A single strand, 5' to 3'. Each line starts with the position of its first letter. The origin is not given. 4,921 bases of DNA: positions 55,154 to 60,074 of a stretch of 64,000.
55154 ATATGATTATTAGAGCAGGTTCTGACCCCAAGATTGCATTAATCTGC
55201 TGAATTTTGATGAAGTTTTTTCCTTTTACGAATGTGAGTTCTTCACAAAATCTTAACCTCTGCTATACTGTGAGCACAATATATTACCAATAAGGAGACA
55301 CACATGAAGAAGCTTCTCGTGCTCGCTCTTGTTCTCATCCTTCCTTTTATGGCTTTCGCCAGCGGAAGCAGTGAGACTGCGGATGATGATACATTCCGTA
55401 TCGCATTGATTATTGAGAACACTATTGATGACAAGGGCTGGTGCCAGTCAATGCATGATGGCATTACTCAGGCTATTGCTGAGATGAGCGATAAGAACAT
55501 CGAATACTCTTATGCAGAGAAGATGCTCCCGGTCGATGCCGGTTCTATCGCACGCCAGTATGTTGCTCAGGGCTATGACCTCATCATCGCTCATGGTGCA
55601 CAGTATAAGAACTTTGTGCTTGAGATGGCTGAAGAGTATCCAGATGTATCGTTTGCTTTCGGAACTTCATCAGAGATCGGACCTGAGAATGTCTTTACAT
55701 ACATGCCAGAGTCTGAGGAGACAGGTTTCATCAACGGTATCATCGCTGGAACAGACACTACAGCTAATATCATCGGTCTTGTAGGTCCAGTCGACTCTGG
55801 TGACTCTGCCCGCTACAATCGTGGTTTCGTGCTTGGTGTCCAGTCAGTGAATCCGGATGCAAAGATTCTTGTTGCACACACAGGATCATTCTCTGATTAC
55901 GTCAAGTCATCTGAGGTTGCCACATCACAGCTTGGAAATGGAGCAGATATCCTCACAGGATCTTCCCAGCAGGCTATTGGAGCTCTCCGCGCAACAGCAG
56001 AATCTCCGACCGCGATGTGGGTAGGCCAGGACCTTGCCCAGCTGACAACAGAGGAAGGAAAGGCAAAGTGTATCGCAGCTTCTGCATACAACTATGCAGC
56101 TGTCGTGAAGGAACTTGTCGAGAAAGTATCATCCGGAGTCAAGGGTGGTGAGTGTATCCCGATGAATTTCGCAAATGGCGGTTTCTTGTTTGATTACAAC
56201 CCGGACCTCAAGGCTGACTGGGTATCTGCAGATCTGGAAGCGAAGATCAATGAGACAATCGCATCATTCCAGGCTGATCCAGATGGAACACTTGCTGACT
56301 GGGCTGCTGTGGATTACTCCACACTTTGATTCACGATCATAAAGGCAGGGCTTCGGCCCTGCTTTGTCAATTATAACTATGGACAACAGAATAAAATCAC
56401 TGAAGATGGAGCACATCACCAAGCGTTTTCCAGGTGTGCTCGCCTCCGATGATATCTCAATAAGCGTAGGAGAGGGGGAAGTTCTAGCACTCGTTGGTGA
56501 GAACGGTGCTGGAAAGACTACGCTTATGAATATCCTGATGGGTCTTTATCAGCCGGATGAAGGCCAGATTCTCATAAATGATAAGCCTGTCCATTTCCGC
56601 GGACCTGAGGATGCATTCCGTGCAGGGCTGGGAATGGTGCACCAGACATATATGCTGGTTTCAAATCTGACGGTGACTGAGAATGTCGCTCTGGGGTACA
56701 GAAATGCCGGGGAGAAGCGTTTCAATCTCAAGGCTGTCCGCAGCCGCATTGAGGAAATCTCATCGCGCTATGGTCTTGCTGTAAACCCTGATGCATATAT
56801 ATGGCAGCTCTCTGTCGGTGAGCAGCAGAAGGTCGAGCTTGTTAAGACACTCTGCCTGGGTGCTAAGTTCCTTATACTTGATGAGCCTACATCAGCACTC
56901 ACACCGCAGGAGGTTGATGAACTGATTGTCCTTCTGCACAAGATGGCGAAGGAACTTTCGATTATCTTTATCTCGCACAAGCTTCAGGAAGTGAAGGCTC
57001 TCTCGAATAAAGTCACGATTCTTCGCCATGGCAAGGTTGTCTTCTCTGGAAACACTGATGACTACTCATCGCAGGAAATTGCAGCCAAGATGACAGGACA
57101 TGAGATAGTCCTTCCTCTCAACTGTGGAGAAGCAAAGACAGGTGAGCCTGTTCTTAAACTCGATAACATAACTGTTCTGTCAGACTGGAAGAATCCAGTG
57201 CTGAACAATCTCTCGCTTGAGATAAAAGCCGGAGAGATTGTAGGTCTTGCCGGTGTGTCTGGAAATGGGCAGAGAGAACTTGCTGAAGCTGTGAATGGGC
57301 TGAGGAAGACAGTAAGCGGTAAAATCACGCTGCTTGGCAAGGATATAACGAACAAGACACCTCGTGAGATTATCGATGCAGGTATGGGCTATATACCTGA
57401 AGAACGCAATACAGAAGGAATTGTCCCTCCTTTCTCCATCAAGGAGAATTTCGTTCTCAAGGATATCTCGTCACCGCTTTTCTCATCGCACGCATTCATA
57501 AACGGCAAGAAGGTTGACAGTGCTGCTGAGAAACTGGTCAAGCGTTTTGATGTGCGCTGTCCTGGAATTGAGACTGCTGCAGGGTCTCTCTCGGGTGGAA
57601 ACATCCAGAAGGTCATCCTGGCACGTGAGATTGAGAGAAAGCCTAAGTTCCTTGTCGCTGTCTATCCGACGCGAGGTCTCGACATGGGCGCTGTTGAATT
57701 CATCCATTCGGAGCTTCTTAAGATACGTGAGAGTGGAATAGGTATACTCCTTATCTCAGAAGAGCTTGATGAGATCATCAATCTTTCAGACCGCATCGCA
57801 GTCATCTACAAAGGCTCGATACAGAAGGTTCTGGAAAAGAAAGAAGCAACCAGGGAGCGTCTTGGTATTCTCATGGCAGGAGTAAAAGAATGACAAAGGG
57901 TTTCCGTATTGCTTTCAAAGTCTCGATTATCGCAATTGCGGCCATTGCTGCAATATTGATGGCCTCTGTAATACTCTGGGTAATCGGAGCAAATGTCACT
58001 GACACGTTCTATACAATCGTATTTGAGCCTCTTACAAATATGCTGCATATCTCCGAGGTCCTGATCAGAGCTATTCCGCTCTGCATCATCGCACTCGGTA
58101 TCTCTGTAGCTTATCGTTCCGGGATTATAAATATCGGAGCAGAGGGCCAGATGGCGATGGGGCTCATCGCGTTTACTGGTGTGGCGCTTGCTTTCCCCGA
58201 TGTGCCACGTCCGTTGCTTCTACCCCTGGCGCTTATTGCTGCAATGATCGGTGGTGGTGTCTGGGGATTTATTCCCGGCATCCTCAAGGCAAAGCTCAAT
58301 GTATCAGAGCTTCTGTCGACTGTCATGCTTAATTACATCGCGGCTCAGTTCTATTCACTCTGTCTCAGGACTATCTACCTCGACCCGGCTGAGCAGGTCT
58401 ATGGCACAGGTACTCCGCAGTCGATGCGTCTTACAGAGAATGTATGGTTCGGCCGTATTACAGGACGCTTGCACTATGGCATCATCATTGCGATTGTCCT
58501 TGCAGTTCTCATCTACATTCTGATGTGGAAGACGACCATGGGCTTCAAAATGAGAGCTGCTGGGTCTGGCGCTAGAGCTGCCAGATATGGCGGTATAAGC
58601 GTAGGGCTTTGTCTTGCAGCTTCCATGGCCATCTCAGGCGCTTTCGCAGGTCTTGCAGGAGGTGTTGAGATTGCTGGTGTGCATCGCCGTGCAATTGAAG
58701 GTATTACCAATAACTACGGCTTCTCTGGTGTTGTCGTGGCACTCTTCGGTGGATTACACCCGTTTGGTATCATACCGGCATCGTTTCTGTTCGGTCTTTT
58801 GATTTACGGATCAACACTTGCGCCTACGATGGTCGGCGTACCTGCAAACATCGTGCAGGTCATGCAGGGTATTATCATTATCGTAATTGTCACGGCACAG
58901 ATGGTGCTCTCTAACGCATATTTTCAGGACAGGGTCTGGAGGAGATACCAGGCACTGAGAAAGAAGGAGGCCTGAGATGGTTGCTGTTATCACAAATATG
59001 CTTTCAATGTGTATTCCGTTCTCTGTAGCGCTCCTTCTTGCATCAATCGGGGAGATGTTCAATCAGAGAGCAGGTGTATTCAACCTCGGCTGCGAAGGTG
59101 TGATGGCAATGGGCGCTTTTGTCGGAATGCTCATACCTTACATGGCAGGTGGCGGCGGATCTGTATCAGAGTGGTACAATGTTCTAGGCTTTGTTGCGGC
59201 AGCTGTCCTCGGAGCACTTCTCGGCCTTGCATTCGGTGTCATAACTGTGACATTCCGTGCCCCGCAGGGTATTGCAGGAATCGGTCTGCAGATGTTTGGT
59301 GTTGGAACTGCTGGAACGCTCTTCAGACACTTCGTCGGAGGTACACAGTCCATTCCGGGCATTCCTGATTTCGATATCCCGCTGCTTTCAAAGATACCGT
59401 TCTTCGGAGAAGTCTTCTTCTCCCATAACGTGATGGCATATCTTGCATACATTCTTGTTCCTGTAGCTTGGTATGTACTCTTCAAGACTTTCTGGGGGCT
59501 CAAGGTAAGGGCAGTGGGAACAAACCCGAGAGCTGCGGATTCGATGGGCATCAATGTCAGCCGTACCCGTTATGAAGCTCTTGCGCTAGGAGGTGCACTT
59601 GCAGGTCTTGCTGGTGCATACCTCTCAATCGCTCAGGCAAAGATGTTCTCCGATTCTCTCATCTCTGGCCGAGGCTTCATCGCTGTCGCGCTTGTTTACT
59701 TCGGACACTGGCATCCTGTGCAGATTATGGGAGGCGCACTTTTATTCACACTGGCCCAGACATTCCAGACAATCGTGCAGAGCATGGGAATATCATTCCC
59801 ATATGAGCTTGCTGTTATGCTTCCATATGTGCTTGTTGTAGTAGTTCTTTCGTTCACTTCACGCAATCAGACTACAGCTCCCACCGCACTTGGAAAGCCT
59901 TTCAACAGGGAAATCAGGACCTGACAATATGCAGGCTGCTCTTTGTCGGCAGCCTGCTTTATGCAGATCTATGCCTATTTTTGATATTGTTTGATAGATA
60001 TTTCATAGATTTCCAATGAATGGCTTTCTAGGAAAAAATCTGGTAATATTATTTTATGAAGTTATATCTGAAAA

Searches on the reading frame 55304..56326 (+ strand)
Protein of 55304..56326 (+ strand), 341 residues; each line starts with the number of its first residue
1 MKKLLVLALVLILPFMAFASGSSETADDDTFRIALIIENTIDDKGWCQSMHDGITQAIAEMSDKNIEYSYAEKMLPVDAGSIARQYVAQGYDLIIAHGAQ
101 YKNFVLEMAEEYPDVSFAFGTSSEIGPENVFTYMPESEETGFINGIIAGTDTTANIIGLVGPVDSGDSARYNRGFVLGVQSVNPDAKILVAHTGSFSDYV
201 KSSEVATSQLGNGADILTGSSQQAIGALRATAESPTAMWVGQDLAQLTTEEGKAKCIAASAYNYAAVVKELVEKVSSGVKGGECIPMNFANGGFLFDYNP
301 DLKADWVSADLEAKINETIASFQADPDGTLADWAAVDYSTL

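Call 74: search_protein_families(library=pfam, proteins=[window:55304-56326:+], max_evalue=0.001)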
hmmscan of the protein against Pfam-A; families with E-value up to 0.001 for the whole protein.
window:55304-56326:+ (341 aa): 1 family
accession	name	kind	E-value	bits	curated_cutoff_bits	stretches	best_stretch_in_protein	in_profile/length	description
PF02608.20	Bmp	-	2.2e-34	119.3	24.1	1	32-306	3-278/301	ABC transporter substrate-binding protein PnrA-like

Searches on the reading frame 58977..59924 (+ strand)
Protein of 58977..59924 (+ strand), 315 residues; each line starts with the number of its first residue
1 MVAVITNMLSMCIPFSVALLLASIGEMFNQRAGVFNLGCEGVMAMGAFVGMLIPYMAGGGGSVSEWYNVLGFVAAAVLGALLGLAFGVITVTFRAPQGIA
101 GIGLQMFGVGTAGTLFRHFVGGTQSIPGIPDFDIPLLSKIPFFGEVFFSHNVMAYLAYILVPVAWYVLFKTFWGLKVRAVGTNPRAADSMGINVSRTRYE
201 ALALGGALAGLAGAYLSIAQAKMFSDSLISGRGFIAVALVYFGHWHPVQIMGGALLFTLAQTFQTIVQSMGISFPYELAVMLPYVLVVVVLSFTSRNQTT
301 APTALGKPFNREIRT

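Call 43: find_encoding_contigs(protein=window:58977-59924:+, flank=6000, max_places=6)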
Protein window:58977-59924:+ (315 aa): 4 contigs read that carry it; 4 places shown.
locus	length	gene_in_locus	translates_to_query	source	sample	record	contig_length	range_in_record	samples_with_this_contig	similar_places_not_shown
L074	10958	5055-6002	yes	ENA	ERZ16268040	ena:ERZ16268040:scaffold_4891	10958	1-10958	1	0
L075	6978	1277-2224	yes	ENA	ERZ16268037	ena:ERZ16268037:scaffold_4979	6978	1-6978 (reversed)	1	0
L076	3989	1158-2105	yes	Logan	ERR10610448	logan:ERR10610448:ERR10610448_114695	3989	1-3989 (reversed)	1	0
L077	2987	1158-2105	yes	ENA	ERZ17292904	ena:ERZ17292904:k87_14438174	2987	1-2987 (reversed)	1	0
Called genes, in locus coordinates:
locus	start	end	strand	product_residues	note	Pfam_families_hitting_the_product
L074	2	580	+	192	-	?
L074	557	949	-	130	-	PF01687:Flavokinase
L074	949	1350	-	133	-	PF01243:PNPOx_N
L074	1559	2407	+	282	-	PF02608:Bmp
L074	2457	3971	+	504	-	PF00005:ABC_tran, PF13304:AAA_21 (faint), PF00005:ABC_tran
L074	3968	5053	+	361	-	PF02653:BPD_transp_2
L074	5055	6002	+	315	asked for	PF02653:BPD_transp_2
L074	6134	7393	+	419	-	PF13175:AAA_15, PF13304:AAA_21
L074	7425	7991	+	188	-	-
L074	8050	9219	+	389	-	PF05958:tRNA_U5-meth_tr, PF02475:TRM5-TYW2_MTfase (weak), PF05175:MTS (weak), PF01170:UPF0020 (weak), PF03602:Cons_hypoth95, PF06325:PrmA, PF13649:Methyltransf_25, PF13847:Methyltransf_31, +1 more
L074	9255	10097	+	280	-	PF07690:MFS_1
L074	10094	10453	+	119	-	-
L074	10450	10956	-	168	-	?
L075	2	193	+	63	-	?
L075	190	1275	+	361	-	PF02653:BPD_transp_2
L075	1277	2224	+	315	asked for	PF02653:BPD_transp_2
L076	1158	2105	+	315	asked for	PF02653:BPD_transp_2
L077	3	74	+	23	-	?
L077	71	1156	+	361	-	PF02653:BPD_transp_2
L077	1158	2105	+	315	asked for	PF02653:BPD_transp_2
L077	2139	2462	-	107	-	PF13470:PIN_3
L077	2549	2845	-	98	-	PF04221:RelB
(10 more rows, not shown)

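Call 74: search_protein_families(library=pfam, proteins=[L077:2139-2459:-, L077:2549-2842:-], max_evalue=0.001)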
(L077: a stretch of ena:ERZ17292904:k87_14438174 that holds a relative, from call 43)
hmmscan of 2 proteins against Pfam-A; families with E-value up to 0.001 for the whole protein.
L077:2139-2459:- (106 aa): 1 family
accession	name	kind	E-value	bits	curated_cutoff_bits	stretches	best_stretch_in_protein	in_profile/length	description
PF13470.12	PIN_3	-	2.7e-09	38.3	27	1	2-83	30-115/115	PIN domain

L077:2549-2842:- (97 aa): 1 family
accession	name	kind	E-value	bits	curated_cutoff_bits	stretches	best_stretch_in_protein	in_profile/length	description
PF04221.18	RelB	-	1.6e-11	44.4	22.4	1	11-60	5-54/82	RelB antitoxin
